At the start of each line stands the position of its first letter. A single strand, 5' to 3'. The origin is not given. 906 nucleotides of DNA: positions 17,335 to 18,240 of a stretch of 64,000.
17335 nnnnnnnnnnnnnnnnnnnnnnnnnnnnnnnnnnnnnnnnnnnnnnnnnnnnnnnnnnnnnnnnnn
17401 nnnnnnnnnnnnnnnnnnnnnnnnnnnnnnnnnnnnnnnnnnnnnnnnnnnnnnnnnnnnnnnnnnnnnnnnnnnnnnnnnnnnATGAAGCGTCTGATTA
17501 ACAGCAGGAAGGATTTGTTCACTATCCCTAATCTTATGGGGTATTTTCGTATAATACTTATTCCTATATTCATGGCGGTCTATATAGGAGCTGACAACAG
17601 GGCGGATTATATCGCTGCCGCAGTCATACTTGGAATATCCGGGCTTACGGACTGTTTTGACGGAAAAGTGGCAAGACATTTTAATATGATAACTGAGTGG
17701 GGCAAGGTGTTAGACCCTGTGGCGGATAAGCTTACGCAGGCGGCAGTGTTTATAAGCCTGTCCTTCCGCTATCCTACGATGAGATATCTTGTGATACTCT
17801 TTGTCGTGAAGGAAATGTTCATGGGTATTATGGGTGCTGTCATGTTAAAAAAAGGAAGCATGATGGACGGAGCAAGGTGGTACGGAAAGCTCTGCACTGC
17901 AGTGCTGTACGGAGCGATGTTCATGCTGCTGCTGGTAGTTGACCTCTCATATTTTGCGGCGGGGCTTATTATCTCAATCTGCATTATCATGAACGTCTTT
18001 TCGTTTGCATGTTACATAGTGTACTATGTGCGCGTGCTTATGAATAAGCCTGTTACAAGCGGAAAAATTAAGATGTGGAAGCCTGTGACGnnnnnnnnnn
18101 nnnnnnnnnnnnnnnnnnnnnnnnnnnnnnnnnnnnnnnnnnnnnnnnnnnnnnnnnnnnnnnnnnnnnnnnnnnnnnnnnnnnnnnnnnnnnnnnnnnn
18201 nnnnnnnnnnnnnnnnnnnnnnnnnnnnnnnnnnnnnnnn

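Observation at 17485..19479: Single polypeptide combining a CDP-alcohol phosphatidyltransferase domain with a two-HKD phospholipase-D/cardiolipin-synthase-like domain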

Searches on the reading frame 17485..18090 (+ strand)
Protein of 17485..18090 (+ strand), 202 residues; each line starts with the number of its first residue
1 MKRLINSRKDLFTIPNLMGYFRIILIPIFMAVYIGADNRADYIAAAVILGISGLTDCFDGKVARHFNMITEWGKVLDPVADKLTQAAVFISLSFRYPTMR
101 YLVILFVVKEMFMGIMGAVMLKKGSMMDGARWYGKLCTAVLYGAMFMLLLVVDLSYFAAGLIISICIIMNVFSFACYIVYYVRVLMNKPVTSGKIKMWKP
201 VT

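Call 28: search_solved_structures(query=window:17485-18090:+, max_evalue=1, show_alignments=2)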
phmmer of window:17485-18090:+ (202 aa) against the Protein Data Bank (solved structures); distinct sequences matched with E-value up to 1: 4.
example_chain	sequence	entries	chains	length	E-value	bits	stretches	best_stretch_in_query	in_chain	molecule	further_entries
7drj_A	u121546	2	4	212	1.9e-11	47.7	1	12-180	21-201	CDP-diacylglycerol--glycerol-3-phosphate 3-phosphatidyltransferase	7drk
6h53_A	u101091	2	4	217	0.068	16.6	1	43-94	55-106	CDP-diacylglycerol--inositol 3-phosphatidyltransferase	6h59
6h5a_A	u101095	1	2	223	0.072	16.5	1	43-94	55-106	CDP-diacylglycerol--inositol 3-phosphatidyltransferase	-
4o6m_A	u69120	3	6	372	0.32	14.4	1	10-99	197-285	AF2299, a CDP-alcohol phosphotransferase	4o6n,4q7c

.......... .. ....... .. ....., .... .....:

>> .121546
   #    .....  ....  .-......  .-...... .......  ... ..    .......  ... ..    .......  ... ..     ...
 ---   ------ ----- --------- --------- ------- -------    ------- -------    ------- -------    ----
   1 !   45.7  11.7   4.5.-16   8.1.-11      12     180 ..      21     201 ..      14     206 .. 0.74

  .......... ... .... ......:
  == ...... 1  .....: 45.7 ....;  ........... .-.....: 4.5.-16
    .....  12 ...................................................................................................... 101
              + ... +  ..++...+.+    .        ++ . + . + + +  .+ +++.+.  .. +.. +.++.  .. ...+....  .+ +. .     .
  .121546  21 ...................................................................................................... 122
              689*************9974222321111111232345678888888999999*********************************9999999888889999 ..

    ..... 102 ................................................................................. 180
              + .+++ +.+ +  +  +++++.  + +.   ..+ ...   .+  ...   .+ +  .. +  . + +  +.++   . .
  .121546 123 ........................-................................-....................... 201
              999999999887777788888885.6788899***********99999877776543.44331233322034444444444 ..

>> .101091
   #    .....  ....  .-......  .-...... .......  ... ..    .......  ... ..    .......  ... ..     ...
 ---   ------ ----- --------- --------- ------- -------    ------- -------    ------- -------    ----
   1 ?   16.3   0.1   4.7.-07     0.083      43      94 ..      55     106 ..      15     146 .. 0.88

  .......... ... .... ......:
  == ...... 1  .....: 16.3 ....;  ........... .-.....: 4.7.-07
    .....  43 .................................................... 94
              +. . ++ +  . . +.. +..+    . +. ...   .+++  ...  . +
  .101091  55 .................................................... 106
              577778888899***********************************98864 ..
